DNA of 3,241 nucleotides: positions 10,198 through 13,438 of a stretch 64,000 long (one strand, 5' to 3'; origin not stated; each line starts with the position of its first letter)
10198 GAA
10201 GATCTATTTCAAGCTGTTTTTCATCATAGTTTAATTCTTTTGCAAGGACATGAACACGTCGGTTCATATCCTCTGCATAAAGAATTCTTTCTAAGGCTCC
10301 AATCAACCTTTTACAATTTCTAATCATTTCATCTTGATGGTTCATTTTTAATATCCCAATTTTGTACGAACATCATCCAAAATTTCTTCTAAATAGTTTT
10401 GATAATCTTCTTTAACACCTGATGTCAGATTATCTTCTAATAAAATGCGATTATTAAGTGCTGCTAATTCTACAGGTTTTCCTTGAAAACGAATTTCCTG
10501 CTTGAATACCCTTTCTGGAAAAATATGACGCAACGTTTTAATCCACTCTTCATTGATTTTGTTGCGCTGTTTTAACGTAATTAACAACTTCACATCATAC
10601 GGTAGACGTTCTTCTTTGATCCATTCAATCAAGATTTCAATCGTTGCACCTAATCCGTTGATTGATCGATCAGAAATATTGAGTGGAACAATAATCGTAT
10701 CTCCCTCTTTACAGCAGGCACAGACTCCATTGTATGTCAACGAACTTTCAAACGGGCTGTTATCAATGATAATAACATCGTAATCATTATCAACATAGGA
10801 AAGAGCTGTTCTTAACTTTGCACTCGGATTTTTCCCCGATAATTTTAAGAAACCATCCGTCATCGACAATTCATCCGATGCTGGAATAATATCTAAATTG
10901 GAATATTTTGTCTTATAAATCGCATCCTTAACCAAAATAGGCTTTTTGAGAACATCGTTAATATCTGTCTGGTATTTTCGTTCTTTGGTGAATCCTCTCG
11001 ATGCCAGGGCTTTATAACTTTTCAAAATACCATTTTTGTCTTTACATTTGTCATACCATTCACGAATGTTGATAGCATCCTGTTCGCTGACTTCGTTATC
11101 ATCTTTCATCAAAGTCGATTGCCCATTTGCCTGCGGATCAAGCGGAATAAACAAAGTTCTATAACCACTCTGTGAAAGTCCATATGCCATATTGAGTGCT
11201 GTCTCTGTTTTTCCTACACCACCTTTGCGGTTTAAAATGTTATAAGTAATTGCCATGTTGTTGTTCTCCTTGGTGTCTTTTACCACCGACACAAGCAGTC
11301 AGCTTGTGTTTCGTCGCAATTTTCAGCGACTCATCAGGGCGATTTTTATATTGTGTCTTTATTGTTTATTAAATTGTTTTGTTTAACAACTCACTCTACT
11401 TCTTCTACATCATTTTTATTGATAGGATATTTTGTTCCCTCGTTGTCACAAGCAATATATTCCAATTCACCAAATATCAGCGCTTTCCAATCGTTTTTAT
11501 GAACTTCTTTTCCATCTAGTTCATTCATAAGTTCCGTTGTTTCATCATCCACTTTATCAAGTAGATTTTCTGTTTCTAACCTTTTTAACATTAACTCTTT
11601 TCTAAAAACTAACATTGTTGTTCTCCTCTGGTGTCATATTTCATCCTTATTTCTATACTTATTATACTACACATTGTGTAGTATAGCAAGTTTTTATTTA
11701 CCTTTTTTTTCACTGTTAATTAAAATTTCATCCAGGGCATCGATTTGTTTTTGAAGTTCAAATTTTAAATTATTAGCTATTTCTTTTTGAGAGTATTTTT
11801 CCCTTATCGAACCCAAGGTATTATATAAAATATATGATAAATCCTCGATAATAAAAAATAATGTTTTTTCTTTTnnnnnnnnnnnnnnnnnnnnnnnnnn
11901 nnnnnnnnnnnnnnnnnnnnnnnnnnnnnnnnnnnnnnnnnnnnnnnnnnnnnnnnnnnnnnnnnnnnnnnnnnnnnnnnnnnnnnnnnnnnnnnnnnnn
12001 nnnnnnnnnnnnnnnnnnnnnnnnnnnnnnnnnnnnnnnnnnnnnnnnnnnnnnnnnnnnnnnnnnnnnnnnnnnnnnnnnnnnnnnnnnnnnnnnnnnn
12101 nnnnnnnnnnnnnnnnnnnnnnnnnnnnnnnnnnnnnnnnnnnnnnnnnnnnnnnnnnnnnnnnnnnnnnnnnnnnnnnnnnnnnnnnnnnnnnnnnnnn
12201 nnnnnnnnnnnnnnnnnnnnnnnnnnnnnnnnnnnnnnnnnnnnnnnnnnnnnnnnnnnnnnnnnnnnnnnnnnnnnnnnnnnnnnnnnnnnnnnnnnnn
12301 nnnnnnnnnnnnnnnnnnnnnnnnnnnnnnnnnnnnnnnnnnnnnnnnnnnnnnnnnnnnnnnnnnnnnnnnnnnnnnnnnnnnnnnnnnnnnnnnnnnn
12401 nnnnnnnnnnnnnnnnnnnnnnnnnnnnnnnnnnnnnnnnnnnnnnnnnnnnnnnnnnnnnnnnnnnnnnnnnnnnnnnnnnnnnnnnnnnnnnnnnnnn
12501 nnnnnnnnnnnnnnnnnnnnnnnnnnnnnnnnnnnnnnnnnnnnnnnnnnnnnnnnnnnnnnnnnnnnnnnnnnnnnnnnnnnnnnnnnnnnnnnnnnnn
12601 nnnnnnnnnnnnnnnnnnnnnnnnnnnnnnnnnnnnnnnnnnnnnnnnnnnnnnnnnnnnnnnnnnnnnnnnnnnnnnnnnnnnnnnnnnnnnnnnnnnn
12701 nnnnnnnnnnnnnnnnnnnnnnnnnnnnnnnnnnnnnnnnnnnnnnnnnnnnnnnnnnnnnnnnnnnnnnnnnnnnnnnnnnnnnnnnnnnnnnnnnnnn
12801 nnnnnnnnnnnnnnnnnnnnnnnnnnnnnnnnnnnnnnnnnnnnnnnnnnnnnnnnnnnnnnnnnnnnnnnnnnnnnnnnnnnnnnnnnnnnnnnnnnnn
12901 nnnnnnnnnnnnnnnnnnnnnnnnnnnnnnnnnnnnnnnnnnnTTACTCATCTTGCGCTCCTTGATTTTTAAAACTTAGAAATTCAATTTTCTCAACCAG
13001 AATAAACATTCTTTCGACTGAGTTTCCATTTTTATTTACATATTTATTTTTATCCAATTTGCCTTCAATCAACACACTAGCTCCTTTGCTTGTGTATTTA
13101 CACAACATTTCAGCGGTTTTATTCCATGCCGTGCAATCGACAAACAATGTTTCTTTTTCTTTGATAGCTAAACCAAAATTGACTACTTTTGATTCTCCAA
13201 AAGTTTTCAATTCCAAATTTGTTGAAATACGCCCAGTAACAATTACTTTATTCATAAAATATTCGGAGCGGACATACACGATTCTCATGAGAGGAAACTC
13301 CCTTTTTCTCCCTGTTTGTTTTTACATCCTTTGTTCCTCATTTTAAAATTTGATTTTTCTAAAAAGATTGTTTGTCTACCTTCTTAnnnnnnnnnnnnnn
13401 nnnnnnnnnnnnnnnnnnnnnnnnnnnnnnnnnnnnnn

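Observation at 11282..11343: Complete type I hammerhead ribozyme motif between a small ORF and parA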

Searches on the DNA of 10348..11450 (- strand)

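Call 3: search_rna_families(source=window, start=11150, end=11450, threshold=evalue, max_evalue=10, show_alignments=6)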
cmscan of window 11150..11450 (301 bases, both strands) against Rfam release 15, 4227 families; matches with E-value up to 10: 4.
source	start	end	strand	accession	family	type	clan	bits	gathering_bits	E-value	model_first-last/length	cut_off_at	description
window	11283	11375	-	RF03152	RAGATH-1-hammerhead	Gene; ribozyme;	-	29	56.3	0.0046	1-77/77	no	RAGATH-1 hammerhead ribozyme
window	11309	11342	-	RF00008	Hammerhead_3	Gene; ribozyme;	CL00010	19.7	48.5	0.09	7-48/54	no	Hammerhead ribozyme (type III)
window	11321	11375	+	RF02108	DLEU2_4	Gene; lncRNA;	-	16.3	40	0.55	1-58/58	no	Deleted in lymphocytic leukemia 2 conserved region 4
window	11298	11381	+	RF02189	ST7-OT4_3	Gene; lncRNA;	-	9.3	50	4.9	223-302/302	no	ST7 overlapping transcript 4 conserved region 3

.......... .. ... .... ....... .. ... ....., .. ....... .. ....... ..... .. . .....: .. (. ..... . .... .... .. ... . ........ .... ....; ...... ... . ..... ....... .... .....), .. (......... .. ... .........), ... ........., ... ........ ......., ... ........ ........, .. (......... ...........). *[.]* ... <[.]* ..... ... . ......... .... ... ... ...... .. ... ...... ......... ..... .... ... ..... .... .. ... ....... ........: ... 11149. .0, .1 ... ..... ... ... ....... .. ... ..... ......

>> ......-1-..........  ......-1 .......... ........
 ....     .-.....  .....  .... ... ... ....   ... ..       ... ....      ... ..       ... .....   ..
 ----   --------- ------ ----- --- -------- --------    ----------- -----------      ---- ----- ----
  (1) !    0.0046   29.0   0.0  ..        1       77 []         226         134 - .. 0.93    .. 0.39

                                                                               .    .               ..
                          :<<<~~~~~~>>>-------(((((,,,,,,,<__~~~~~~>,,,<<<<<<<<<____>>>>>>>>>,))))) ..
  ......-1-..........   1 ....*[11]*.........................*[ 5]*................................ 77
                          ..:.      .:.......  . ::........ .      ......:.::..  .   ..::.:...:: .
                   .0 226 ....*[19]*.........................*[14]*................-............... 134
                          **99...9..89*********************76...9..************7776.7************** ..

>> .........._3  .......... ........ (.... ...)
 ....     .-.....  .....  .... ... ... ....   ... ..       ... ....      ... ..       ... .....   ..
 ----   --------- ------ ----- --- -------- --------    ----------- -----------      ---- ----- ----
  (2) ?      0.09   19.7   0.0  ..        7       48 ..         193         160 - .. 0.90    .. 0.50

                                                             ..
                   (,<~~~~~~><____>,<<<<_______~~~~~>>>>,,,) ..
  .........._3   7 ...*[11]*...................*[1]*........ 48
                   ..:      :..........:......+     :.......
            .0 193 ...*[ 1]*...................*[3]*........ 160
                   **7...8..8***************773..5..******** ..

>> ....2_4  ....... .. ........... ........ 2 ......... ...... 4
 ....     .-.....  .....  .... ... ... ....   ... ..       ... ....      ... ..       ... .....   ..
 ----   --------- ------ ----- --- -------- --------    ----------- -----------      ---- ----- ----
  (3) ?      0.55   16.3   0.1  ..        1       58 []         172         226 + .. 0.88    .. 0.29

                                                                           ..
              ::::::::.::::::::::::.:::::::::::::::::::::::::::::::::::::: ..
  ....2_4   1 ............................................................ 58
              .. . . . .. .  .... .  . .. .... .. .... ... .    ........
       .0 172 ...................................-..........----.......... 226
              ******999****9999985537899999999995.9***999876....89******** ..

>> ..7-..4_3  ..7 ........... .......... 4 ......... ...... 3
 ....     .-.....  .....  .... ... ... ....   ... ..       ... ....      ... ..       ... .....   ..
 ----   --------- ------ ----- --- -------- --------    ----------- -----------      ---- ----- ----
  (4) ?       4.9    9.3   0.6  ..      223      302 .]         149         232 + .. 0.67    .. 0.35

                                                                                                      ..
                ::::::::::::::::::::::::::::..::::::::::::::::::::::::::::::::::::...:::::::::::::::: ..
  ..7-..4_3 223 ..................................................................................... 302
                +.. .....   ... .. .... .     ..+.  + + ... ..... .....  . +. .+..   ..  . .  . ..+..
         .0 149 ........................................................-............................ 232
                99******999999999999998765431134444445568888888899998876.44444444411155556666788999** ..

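Call 84: search_with_rna_model(model_id=R1, sources=[L034, L035, L036, L037, L038, L039, L040, L041, L042, L043, L044, L045, L046, L047, L048, L282, L283, L287, L290, L291, L293], max_evalue=0.01, show_alignments=4)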
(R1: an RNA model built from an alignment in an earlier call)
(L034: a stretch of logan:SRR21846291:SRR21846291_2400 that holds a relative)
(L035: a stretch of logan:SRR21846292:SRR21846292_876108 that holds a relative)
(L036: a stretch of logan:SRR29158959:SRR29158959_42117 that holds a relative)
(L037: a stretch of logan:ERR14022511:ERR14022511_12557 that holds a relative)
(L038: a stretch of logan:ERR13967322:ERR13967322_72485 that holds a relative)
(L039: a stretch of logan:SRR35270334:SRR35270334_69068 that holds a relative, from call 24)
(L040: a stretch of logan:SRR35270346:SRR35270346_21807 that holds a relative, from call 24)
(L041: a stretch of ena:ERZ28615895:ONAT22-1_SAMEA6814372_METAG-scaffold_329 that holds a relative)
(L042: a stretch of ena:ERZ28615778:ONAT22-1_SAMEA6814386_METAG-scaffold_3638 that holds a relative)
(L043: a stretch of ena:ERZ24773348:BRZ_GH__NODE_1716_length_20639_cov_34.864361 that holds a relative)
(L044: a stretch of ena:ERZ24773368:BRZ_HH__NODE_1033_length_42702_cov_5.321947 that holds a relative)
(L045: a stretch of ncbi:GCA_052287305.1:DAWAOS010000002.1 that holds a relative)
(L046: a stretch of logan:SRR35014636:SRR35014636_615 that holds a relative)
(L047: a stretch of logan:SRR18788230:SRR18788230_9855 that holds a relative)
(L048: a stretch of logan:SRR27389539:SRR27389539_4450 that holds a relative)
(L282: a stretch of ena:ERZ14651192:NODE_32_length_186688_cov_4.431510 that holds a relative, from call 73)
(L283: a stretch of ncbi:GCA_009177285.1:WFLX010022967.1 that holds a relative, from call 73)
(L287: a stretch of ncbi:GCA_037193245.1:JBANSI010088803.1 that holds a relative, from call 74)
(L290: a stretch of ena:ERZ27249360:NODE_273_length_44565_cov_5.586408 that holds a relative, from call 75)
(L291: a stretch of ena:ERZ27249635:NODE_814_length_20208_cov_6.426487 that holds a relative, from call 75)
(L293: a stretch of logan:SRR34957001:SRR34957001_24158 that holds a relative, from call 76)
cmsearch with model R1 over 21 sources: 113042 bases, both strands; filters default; matches with E-value up to 0.01: 2.
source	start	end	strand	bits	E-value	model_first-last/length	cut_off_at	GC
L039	2305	2372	+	64.6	1.4e-19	1-63/63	no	0.47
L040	1704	1771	+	62.5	7.3e-19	1-63/63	no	0.49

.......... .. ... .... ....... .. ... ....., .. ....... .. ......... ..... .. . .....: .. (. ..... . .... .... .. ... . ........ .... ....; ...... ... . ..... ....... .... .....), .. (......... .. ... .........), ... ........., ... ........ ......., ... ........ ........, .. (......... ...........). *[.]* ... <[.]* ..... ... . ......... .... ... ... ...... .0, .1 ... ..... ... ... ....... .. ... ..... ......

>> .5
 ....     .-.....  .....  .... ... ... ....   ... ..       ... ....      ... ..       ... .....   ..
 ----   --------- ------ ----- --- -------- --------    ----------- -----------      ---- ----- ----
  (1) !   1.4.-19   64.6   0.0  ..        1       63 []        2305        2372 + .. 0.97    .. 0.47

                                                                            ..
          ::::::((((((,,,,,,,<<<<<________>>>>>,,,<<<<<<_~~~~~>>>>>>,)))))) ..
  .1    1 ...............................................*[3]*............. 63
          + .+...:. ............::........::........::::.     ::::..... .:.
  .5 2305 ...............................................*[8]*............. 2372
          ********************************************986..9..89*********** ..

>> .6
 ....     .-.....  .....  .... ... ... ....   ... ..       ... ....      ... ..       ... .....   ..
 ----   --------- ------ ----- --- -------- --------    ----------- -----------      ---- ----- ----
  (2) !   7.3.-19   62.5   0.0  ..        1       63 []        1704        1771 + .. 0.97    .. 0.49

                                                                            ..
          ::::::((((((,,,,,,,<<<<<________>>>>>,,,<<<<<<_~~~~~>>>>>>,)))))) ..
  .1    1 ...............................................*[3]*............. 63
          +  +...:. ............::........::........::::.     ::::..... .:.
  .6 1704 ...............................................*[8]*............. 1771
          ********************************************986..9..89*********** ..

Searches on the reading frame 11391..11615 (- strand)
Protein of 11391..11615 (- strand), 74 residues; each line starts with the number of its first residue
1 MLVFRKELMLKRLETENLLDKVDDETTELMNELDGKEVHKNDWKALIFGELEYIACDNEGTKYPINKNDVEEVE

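Call 11: search_protein_families(library=pfam, proteins=[window:11391-11615:-], max_evalue=0.01)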
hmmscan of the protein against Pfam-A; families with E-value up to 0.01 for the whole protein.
window:11391-11615:- (74 aa): 0 families

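Call 12: search_protein_families(library=phrogs, proteins=[window:11391-11615:-], max_evalue=0.01)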
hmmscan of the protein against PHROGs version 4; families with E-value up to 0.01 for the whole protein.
window:11391-11615:- (74 aa): 0 families

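Call 24: find_encoding_contigs(protein=window:11394-11615:-, flank=3000, max_places=10)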
Protein window:11394-11615:- (74 aa): 3 contigs read that carry it; 2 places shown.
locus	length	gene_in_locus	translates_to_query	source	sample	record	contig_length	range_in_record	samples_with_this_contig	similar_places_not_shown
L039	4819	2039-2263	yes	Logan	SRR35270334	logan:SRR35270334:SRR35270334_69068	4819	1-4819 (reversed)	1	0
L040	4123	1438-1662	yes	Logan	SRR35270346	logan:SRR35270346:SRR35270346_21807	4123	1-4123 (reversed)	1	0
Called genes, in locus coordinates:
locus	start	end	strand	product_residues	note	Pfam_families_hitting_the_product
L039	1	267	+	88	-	?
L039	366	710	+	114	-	PF00436:SSB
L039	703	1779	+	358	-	PF26125:AcrVA2-like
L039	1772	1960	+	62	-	-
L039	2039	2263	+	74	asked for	-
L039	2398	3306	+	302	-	PF01656:CbiA, PF02374:ArsA_ATPase (weak), PF09140:MipZ (faint), PF13614:AAA_31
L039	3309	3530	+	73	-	-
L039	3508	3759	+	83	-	-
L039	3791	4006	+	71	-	-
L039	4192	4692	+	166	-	-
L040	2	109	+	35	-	?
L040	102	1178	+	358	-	PF26125:AcrVA2-like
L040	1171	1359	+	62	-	-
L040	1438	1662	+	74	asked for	-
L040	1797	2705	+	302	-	PF01656:CbiA, PF02374:ArsA_ATPase (weak), PF09140:MipZ (faint), PF13614:AAA_31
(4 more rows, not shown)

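Call 72: find_homologous_proteins(query=window:11394-11615:-, max_evalue=0.001)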
Query window:11394-11615:- (74 aa): 14 proteins with E <= 0.001 among 15 candidates.
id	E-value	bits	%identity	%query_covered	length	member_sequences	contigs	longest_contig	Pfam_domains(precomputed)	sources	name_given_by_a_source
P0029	5.1e-41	155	100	100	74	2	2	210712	-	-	-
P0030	5.0e-35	136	91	100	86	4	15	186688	-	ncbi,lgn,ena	-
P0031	2.5e-33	131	89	100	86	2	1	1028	-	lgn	-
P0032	1.2e-32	129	88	100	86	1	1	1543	-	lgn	-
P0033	2.8e-32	128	85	100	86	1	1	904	-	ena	-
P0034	3.8e-32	127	86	100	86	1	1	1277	-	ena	-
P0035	4.6e-32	127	86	100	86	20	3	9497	-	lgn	-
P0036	1.2e-31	126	86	100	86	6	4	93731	-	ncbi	-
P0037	9.6e-30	120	82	100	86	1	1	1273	-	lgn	-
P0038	4.8e-28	114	80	100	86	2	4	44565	-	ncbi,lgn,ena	-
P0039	1.3e-26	110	86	85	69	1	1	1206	-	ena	-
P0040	4.1e-23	99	86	78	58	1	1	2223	-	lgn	-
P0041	5.5e-22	95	68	97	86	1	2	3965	-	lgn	-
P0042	1.8e-17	81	85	64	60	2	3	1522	-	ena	-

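Call 73: find_encoding_contigs(protein=P0030, flank=2500, max_places=5)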
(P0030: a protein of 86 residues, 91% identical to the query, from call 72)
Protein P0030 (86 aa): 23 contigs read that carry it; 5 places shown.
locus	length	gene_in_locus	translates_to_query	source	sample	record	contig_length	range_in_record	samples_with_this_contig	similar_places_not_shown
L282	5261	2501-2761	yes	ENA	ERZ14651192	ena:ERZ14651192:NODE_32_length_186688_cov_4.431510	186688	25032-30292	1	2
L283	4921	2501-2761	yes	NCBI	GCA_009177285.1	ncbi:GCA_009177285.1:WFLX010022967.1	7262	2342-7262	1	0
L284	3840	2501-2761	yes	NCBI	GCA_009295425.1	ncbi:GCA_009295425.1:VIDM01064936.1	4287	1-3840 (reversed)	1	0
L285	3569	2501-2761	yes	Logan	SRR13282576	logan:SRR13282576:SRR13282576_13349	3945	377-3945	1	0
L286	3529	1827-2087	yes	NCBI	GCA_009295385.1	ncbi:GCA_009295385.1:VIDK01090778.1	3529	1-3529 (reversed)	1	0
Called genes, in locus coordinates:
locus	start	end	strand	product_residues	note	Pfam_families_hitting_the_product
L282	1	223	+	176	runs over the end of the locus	-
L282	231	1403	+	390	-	-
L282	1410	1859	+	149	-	-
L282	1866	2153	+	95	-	-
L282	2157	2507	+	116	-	PF12666:PrgI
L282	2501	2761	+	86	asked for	-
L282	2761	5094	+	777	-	PF01935:DUF87 (weak), PF12846:AAA_10 (weak), PF19044:P-loop_TraG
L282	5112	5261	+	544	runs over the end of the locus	PF13529:Peptidase_C39_2 (weak)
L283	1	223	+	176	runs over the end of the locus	-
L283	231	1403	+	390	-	-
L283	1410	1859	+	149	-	-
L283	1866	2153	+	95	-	-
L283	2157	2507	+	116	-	PF12666:PrgI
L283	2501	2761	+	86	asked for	-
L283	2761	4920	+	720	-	?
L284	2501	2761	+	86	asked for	-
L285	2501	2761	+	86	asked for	-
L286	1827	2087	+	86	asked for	-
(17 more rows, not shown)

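Call 74: find_encoding_contigs(protein=P0036, flank=2500, max_places=3)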
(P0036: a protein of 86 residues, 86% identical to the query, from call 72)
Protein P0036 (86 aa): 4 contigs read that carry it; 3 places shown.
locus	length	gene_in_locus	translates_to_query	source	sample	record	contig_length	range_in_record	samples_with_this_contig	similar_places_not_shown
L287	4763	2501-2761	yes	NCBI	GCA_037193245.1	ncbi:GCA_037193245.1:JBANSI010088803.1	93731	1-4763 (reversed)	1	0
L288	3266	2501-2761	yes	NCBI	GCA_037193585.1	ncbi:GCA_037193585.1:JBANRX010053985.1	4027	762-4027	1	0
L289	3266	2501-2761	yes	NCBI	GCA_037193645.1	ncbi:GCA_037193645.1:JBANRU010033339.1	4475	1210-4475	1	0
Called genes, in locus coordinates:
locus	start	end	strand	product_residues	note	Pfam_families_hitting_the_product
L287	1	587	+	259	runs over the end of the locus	-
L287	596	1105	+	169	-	-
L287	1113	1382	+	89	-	-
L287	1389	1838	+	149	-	-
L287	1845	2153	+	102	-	-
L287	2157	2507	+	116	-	PF12666:PrgI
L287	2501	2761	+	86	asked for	-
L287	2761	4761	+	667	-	?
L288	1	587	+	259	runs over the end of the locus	-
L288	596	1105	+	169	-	-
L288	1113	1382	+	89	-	-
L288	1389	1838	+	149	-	-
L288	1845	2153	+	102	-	-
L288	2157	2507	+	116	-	PF12666:PrgI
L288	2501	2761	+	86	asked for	-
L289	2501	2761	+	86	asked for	-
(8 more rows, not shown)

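Call 75: find_encoding_contigs(protein=P0038, flank=2500, max_places=3)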
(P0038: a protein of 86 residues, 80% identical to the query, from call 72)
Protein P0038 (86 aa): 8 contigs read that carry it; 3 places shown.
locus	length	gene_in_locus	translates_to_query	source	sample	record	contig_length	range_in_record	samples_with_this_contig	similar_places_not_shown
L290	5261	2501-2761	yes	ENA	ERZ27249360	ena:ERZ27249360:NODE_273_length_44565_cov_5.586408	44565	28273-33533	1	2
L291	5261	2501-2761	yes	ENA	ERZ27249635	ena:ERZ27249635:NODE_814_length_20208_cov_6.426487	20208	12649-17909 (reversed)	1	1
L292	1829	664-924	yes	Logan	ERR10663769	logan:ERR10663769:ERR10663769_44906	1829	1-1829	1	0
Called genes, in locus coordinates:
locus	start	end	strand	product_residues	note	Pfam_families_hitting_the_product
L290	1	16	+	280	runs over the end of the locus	PF19478:TrbL_2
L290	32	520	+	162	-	-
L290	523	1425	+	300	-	-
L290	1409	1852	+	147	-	-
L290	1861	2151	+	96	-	-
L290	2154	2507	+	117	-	PF12666:PrgI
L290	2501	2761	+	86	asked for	-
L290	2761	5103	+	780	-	PF01935:DUF87, PF12846:AAA_10, PF19044:P-loop_TraG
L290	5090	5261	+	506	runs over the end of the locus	-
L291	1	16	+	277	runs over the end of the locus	PF19478:TrbL_2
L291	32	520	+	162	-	-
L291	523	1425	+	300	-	-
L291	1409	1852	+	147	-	-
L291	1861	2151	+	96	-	-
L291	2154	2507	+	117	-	PF12666:PrgI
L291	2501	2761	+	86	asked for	-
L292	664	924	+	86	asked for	-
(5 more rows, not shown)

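Call 76: find_encoding_contigs(protein=P0041, flank=2500, max_places=2)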
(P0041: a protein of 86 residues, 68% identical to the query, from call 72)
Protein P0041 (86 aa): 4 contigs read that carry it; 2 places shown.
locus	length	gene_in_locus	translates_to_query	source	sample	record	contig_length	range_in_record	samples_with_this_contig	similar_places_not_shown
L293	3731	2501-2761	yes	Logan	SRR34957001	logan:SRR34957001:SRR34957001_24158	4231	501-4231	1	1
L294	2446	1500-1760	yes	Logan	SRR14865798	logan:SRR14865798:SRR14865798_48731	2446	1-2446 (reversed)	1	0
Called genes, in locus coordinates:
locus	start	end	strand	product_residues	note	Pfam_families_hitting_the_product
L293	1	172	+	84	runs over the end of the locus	-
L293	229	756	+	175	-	PF19478:TrbL_2 (weak)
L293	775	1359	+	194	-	-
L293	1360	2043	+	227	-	-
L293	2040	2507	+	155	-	PF12666:PrgI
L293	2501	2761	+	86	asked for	-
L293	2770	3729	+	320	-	?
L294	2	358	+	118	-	?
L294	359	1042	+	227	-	-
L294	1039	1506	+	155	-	PF12666:PrgI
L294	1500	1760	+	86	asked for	-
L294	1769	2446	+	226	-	?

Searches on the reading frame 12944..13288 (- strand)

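Call 11: search_protein_families(library=pfam, proteins=[window:12944-13288:-], max_evalue=0.01)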
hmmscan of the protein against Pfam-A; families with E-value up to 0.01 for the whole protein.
window:12944-13288:- (114 aa): 2 families
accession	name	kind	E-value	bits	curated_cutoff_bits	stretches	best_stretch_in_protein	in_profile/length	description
PF00436.31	SSB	-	2.9e-18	66.3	26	1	12-104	1-104/104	Single-strand binding protein family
PF01336.31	tRNA_anti-codon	-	0.0034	17.7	27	1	46-101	25-72/75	OB-fold nucleic acid binding domain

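Call 12: search_protein_families(library=phrogs, proteins=[window:12944-13288:-], max_evalue=0.01)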
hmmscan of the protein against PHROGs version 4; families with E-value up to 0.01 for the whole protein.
window:12944-13288:- (114 aa): 1 family
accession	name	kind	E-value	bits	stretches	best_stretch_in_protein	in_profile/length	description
phrog_44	-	DNA, RNA and nucleotide metabolism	1.3e-22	81.8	1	12-113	87-199/271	single strand DNA binding protein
